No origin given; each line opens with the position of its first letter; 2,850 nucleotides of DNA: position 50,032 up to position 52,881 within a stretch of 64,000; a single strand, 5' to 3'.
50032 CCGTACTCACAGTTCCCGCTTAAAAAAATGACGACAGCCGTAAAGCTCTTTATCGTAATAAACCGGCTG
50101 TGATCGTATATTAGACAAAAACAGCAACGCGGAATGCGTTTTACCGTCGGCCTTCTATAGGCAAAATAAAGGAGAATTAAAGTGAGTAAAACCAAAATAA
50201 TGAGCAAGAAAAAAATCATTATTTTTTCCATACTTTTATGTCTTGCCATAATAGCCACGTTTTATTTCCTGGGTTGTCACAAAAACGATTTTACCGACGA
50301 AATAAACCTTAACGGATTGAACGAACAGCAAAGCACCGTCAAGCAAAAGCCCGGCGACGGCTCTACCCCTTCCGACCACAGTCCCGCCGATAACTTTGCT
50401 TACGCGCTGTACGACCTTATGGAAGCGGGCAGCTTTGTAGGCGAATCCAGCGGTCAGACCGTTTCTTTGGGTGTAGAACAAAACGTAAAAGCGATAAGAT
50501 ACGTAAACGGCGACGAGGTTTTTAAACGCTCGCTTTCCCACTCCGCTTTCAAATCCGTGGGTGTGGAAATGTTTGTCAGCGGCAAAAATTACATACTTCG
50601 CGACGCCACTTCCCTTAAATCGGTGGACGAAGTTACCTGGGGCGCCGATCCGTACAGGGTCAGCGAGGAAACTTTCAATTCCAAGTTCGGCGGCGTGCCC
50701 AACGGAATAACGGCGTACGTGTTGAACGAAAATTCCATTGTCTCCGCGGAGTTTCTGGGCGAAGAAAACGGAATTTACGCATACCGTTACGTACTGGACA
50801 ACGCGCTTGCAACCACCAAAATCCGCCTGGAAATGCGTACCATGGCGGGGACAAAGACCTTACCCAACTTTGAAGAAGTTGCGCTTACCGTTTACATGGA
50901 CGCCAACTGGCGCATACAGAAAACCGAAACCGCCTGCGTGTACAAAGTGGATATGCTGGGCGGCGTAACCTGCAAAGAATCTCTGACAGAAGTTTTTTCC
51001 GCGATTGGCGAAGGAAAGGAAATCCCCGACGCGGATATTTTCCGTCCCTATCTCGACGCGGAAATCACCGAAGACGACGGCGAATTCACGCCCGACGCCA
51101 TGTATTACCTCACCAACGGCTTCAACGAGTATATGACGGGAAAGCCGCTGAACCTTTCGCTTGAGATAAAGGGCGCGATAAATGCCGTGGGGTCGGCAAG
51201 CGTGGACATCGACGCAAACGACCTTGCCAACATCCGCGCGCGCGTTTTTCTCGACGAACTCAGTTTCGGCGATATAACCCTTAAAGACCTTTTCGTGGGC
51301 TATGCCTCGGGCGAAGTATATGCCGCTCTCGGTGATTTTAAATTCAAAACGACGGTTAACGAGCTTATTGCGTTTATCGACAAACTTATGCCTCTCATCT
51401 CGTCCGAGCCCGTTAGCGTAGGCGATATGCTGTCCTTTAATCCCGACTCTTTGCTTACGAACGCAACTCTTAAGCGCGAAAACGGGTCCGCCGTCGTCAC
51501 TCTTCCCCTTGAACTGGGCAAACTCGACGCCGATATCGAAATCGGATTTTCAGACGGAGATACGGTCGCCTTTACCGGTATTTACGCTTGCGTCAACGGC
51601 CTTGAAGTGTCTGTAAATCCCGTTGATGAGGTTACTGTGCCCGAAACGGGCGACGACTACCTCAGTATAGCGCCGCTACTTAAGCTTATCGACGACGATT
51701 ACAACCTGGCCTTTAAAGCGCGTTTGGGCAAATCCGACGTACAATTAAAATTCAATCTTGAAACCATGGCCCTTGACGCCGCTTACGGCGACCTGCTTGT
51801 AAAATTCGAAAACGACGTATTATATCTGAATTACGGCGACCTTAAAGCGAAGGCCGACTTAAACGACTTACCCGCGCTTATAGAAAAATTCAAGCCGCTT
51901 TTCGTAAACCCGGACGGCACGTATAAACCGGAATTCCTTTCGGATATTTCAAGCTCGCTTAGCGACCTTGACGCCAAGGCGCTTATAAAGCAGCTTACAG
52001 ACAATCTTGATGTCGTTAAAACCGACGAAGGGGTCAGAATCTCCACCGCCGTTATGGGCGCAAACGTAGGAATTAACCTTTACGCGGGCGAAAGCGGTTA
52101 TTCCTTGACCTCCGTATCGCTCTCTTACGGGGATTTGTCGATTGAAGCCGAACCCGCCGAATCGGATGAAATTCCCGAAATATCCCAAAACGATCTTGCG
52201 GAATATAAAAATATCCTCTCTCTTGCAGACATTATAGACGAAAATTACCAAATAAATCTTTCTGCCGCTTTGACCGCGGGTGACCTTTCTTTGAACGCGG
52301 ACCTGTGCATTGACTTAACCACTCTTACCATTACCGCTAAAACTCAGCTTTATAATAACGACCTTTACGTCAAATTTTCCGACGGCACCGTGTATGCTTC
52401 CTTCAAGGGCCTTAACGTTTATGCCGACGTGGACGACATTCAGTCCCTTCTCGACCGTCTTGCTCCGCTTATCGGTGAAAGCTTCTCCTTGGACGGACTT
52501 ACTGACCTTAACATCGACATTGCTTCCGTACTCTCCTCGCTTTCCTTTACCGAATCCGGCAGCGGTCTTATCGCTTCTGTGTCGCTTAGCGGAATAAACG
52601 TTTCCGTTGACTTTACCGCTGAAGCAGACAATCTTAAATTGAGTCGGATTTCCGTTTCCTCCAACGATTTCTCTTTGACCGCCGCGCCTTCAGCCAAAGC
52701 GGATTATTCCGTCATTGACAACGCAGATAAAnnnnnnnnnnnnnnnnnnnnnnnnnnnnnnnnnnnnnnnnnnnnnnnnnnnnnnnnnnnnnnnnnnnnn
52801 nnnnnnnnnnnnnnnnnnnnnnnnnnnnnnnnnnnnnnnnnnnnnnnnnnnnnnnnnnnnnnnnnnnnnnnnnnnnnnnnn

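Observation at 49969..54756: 1524-aa membrane-anchored protein made of ~180-aa modules with no recognisable family, possibly AraC-controlled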

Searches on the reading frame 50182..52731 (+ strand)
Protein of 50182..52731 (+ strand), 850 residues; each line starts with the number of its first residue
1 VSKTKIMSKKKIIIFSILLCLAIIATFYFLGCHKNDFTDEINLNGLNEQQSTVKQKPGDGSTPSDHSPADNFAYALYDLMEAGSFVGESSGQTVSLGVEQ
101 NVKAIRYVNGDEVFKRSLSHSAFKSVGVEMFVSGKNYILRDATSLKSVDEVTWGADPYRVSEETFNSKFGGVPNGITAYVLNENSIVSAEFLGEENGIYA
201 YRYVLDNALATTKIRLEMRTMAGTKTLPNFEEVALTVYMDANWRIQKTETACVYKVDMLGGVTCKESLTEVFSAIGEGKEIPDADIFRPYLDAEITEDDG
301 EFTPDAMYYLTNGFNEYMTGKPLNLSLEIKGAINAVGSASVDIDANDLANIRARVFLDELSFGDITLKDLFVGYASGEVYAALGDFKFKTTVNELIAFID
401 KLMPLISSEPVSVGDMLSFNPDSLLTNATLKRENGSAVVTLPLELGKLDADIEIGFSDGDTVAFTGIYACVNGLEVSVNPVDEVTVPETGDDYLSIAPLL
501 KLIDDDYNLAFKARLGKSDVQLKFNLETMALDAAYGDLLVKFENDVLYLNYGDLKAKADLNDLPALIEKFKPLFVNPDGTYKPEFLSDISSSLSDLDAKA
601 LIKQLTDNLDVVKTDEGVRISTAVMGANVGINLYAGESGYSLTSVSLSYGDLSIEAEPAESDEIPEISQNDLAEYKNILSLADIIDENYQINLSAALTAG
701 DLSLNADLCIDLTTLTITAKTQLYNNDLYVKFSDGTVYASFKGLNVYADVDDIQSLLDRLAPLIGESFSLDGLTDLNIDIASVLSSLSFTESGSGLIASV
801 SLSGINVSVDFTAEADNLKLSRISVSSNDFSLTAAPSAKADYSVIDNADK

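Call 36: predict_structure(alignment_id=A2)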
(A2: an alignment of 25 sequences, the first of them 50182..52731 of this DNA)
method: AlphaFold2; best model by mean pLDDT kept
length: 850 residues; sequences in the alignment: 25
mean_pLDDT: 80.9   pTM: 0.54
mean pLDDT of the five models: 80.9, 79.2, 78.0, 77.2, 74.4
residues with pLDDT >= 90: 266; 70-90: 427; 50-70: 119; < 50: 38
segments of 3 or more residues with pLDDT < 50: 1-35
pLDDT, mean of each block of 10 residues (from residue 1): 30 41 40 50 70 89 93 95 95 78 94 93 81 92 86 88 89 91 93 95 93 88 80 95 95 77 86 94 89 74 73 70 87 86 65 85 81 86 90 83 68 59 68 87 66 84 85 81 85 89 89 82 89 90 91 89 78 67 53 62 82 90 85 91 88 85 86 90 86 87 85 86 86 86 83 73 56 56 79 87 83 90 86 89 69
secondary structure, 60 per line:
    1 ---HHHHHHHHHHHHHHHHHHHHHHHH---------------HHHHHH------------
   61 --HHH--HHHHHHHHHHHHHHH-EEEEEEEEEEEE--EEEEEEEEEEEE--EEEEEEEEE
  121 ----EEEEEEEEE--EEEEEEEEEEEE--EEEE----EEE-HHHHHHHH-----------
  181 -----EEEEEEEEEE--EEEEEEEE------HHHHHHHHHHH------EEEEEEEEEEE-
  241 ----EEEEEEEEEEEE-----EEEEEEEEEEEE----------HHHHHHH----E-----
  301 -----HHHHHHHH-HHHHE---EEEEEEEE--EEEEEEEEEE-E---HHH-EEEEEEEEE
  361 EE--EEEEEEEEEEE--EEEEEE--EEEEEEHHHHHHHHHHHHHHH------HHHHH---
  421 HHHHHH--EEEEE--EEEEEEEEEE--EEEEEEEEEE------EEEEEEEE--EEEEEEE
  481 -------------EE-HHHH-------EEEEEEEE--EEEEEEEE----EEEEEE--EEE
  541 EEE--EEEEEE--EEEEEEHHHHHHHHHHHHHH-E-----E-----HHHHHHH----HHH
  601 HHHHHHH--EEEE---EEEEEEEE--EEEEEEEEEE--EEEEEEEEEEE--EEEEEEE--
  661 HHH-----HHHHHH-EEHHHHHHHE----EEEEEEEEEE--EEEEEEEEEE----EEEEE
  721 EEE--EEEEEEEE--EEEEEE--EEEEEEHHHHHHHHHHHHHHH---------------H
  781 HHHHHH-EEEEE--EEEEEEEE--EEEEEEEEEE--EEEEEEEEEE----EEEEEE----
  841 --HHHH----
elements in order (helices of 4 or more, strands of 3 or more residues): H4-27 H43-48 H68-82 E84-95 E98-109 E112-120 E125-133 E136-147 E150-153 E158-160 H162-169 E186-195 E198-205 H212-222 E229-239 E245-256 E262-273 H284-290 H306-313 H315-318 E323-330 E333-342 E352-362 E365-375 E378-383 E386-391 H392-406 H413-417 H421-426 E429-433 E436-445 E448-457 E464-471 E474-480 H497-500 E508-515 E518-525 E530-535 E538-543 E546-551 E554-559 H560-573 H587-593 H598-607 E610-613 E617-624 E627-636 E639-649 E652-658 H669-674 H678-684 E690-699 E702-711 E716-723 E726-733 E736-741 E744-749 H750-764 H780-786 E788-792 E795-802 E805-814 E817-826 E831-836 H843-846
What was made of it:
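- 50182..50277 (+): N-terminal anchor, aa 1-32: basic stretch, 20-aa hydrophobic helix, F-L-G-C (lipobox-like Cys32). AF2 helix at aa 4-27 with low pLDDT (call 36).
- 50350..51093 (+): Conserved N-domain, aa 57-304 (motifs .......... and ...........): a helix plus 12 strands with inserted helices. AF2 pLDDT mostly 80-95 (call 36).
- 51094..51654 (+): Module 1, aa 305-491. AF2 order: helix, 6 strands, 3 helices, 5 strands (call 36).
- Checked: The AF2 model gives a mixed beta domain at aa 68-290 (call 36).
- The low-confidence, length-variable helical loop in the middle of each module lies where I recall the LolA lid or plug to be (call 36; position recalled, not tested).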

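Call 40: fold_search(model_id=the predicted structure, library=pdb)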
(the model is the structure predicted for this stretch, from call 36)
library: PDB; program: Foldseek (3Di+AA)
matches with E <= 10: 1405; with E <= 0.001: 78
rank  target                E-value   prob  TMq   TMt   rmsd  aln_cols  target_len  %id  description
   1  3k4x_A                3.8e-07  0.51  0.07  0.07  38.0      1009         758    7  Eukaryotic Sliding Clamp PCNA Bound to DNA (released 2010-02-16)
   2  4o49                  1.0e-05  0.90  0.08  0.11  27.6       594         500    7  Crystal structure of the vaccine antigen Transferrin Binding Protein B (TbpB) mutant Tyr-174-Ala from Actinobacillus ple (released 2015-01-14)
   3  6zqd_UQ               2.0e-05  0.33  0.07  0.07  36.4       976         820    9  Cryo-EM structure of the 90S pre-ribosome from Saccharomyces cerevisiae, state Post-A1 (released 2020-09-23)
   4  8cgm_A                2.4e-05  1.00  0.14  0.52   9.5       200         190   15  Structure of the lipoprotein transporter LolA from Porphyromonas gingivalis (released 2023-06-21)
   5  4o3y                  2.9e-05  0.75  0.07  0.11  27.1       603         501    8  Crystal structure of the vaccine antigen Transferrin Binding Protein B (TbpB) mutant Arg-179-Glu from Actinobacillus ple (released 2015-01-14)
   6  9bfp_A                3.3e-05  0.13  0.06  0.04  46.6      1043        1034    8  Cryo-EM structure of Sevenless extracellular domain (monomer) (released 2025-01-29)
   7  9clt_B                3.5e-05  0.25  0.06  0.08  34.4       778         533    8  Transferrin Binding Protein A in complex with transferrin binding protein B and transferrin (iron bound to N lobe only (released 2026-03-11)
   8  6pth_A                5.5e-05  0.41  0.05  0.10  27.0       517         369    9  Crystal structure of a DnaN sliding clamp (DNA polymerase III subunit beta) from Pseudomonas aeruginosa bound to grise (released 2019-08-07)
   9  6fvl_D                6.1e-05  0.51  0.06  0.10  26.8       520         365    7  DNA polymerase sliding clamp from Escherichia coli with bound P7 peptide (released 2019-04-10)
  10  7azc_C                6.4e-05  0.60  0.06  0.11  26.6       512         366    7  DNA polymerase sliding clamp from Escherichia coli with peptide 22 bound (released 2021-12-01)
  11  4n96_B                6.4e-05  0.57  0.06  0.11  26.5       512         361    7  E. coli sliding clamp in complex with 6-nitroindazole (released 2013-11-06)
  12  3q4k_A                7.4e-05  0.38  0.05  0.10  27.2       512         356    6  Structure of a small peptide ligand bound to E.coli DNA sliding clamp (released 2011-12-28)
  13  8pay_A                8.2e-05  0.38  0.06  0.10  23.7       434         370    8  Structure of the E.coli DNA polymerase sliding clamp with a covalently bound peptide 2. (released 2024-03-13)
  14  6ap4_J                8.6e-05  0.25  0.04  0.08  28.4       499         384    8  Crystal structure of the DNA polymerase III subunit beta from Acinetobacter baumannii (released 2017-12-20)
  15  6fvl_B                9.0e-05  0.54  0.06  0.11  26.4       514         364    6  DNA polymerase sliding clamp from Escherichia coli with bound P7 peptide (released 2019-04-10)
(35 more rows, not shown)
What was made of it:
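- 50350..51093 (+): Foldseek hits LolA, LprG and RseB at probability 1.00 in the model that contains it (call 40).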

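Call 54: search_solved_structures(query=A4, max_evalue=10)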
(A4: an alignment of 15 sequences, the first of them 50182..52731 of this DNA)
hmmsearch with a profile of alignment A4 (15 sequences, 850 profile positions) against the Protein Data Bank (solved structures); distinct sequences matched with E-value up to 10: 0.

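Call 58: search_protein_representatives(alignment_id=A4)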
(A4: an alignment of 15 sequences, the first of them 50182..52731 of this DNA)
Query: 15 sequences, 850 profile positions. Proteins with E-value up to 0.001 (for the whole library): 1095; up to 1e-10: 728; up to 1e-30: 315. The best 150 are listed.
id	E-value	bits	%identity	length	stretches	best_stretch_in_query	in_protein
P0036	0.0e+00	1971.0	-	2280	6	3-842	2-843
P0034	0.0e+00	1900.2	-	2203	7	4-849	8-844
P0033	0.0e+00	1422.8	-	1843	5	5-850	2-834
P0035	0.0e+00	1273.0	-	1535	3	3-849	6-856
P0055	0.0e+00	1229.6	-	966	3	3-693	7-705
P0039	0.0e+00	1215.3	-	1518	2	5-849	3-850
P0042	0.0e+00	1213.1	-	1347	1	3-847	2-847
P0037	0.0e+00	1191.7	-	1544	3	2-850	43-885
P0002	0.0e+00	1114.8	-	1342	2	10-840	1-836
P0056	0.0e+00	1015.3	-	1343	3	11-525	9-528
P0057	5.6e-296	1000.8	-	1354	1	2-840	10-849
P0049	4.8e-294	994.4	-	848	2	4-700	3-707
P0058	1.4e-292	989.6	-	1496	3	3-849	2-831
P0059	6.7e-275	931.1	-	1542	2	7-847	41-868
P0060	9.5e-275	930.6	-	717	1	5-709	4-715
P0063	2.7e-221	753.8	-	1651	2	8-829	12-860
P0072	1.3e-154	533.2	-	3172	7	12-794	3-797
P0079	3.6e-137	475.5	-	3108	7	14-687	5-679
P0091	3.8e-122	425.8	-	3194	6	6-837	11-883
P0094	1.5e-115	404.0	-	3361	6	12-709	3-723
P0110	3.2e-95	336.7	-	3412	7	12-686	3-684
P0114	3.8e-88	313.3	-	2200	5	196-715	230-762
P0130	2.0e-75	271.2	-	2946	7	202-343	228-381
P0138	1.7e-71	258.2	-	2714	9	4-196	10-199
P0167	1.2e-65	238.8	-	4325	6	4-838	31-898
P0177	7.2e-63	229.7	-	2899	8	52-196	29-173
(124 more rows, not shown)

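Call 60: search_protein_families(library=pfam, alignment_id=A5, max_evalue=0.001)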
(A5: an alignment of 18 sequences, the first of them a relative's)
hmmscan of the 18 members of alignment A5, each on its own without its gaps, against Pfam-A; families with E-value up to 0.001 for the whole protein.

A. member 1, P0114 (2200 aa): 0 families

B. families by the number of members that match (of 18 scanned): 6 families
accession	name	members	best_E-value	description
PF25593.1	GldD_lipo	1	3.7e-13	Gliding motility lipoprotein GldD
PF09479.16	Flg_new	1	1.4e-08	Listeria-Bacteroides repeat domain (List_Bact_rpt)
PF17789.7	MG4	1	6.8e-08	Macroglobulin domain MG4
PF18151.6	DUF5601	1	5.7e-05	Domain of unknown function (DUF5601)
PF22130.1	Phage_gp38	1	5.9e-05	Lactococcus phage gp38-like protein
PF21315.3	FAN1_HTH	1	0.00053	FAN1, HTH domain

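Call 61: search_protein_families(library=pfam, proteins=[P0167, P0177, P0138], max_evalue=0.01)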
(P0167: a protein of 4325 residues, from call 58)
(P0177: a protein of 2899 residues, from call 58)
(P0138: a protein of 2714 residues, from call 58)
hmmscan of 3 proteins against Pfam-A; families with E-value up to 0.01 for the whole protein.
P0167 (4325 aa): 6 families
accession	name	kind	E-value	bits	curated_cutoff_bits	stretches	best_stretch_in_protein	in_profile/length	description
PF25593.1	GldD_lipo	-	3.7e-13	50.2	27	0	1122-1159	46-83/170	Gliding motility lipoprotein GldD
PF09479.16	Flg_new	-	1.4e-08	35.1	27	1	3978-4034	1-56/65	Listeria-Bacteroides repeat domain (List_Bact_rpt)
PF17789.7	MG4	-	6.8e-08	33.1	24.7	0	1666-1695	52-81/95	Macroglobulin domain MG4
PF18151.6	DUF5601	-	5.7e-05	23.6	23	0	1351-1395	14-58/65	Domain of unknown function (DUF5601)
PF22130.1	Phage_gp38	-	5.9e-05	23.7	27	0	1706-1731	11-36/58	Lactococcus phage gp38-like protein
PF21315.3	FAN1_HTH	-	0.00053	20.3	27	0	1248-1292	37-81/82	FAN1, HTH domain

P0177 (2899 aa): 0 families

P0138 (2714 aa): 0 families
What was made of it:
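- One 4325-aa relative ends in a Listeria-Bacteroides surface repeat (call 61).
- Tried and rejected: Only Flg_new is a real stretch (call 61).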

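Call 62: list_cluster_members(proteins=[P0167, P0072, P0094, P0110, P0138, P0114, P0130, P0091, P0079, P0063])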
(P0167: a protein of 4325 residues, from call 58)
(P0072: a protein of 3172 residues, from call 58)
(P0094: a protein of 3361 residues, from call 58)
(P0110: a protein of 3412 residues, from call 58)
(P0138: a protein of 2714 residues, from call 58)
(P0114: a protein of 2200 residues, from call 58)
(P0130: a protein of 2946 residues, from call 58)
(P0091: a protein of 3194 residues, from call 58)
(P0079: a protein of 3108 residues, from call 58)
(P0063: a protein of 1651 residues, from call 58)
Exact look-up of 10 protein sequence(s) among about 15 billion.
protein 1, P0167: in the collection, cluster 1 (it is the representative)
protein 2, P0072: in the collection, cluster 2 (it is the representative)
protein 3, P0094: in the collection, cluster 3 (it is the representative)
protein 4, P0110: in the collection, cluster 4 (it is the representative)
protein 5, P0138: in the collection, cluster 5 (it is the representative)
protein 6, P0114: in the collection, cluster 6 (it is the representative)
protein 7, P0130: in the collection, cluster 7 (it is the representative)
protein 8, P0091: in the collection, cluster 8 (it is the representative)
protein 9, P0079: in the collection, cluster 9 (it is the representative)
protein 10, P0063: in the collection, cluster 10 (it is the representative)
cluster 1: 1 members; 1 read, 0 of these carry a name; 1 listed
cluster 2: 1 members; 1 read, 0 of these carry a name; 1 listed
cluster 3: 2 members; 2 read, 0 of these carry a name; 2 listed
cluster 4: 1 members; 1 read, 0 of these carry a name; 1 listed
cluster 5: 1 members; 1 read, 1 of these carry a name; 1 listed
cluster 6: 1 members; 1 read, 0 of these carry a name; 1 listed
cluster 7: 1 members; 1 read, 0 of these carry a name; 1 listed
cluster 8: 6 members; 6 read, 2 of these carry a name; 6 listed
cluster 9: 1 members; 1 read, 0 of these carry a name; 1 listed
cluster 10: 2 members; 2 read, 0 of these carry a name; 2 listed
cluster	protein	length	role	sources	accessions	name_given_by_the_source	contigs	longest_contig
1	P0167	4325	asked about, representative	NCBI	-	-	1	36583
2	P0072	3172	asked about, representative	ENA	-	-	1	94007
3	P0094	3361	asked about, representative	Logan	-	-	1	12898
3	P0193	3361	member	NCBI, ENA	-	-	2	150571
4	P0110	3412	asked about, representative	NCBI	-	-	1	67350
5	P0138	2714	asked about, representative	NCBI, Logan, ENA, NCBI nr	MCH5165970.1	MAG: hypothetical protein J1G01_06180 [Clostridiales bacterium] | hypothetical protein [Clostridiales bacterium]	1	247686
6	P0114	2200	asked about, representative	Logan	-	-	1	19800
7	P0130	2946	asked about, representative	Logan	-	-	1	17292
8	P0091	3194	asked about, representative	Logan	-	-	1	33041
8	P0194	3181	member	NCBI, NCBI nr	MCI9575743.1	MAG: hypothetical protein HFJ84_03525 [Clostridiales bacterium] | hypothetical protein [Clostridiales bacterium]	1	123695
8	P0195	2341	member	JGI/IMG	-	hypothetical protein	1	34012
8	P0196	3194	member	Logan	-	-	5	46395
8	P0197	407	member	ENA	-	-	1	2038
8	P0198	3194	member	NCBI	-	-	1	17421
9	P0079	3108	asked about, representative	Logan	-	-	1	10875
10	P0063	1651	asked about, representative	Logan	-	-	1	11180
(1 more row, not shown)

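Call 69: find_homologous_proteins(query=A5, max_evalue=0.001)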
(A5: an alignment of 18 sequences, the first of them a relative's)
Query A5 (18 sequences) (2200 aa, profile of the alignment): 76 proteins with E <= 0.001 among 8000 candidates.
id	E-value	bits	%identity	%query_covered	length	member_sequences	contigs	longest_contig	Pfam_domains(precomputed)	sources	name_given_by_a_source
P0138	0.0e+0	3150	31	73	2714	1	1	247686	-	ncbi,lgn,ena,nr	ncbi:MAG: hypothetical protein J1G01_06180 [Clostridiales bacterium]|nr:hypothetical protein [Clostr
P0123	0.0e+0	3010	39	100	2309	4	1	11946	-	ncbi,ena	-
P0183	0.0e+0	2995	33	70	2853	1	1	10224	-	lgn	-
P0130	0.0e+0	2983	32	67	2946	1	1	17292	-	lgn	-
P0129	0.0e+0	2928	38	99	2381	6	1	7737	-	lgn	-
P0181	0.0e+0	2919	35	100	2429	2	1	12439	-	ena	-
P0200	0.0e+0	2913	35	79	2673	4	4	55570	-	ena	-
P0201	0.0e+0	2906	40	100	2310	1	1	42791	-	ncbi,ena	-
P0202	0.0e+0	2892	33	67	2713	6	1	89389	-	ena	-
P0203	0.0e+0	2878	33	70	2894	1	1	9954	-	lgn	-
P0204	0.0e+0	2876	33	63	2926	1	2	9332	-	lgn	-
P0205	0.0e+0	2866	34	74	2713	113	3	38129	-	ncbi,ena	-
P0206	0.0e+0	2803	34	83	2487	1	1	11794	-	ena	-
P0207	0.0e+0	2799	34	83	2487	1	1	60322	-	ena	-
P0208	0.0e+0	2785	32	66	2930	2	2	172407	-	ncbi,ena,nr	ncbi:MAG: hypothetical protein K2O04_05720 [Clostridiales bacterium]|nr:hypothetical protein [Clostr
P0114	0.0e+0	2651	100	100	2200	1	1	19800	-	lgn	-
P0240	3.1e-34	136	24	23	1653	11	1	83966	-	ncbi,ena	-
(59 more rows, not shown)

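Call 70: find_encoding_contigs(protein=P0205, flank=7000, max_places=2)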
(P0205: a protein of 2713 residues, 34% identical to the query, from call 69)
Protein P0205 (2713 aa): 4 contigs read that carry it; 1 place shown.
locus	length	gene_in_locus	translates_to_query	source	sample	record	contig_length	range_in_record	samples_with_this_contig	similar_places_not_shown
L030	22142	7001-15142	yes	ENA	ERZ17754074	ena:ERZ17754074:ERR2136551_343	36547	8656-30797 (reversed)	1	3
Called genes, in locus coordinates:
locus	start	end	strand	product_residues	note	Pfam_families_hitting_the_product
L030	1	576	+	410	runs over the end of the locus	PF02073:Peptidase_M29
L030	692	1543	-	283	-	PF20434:BD-FAE, PF07859:Abhydrolase_3, PF00326:Peptidase_S9, PF01738:DLH (weak)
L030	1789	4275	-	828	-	PF12773:DZR (weak), PF13248:Zn_ribbon_3 (weak), PF13240:Zn_Ribbon_1 (weak)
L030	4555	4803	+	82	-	-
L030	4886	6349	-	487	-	-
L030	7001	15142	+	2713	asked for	-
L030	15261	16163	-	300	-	PF00710:Asparaginase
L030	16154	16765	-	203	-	PF00293:NUDIX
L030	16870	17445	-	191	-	-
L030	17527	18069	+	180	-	-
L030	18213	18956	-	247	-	PF04298:Zn_peptidase_2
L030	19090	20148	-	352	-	PF02540:NAD_synthase (weak), PF03054:tRNA_Me_trans, PF20259:tRNA_Me_trans_M, PF20258:tRNA_Me_trans_C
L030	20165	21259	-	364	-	PF01545:Cation_efflux, PF16916:ZT_dimer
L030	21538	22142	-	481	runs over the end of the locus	-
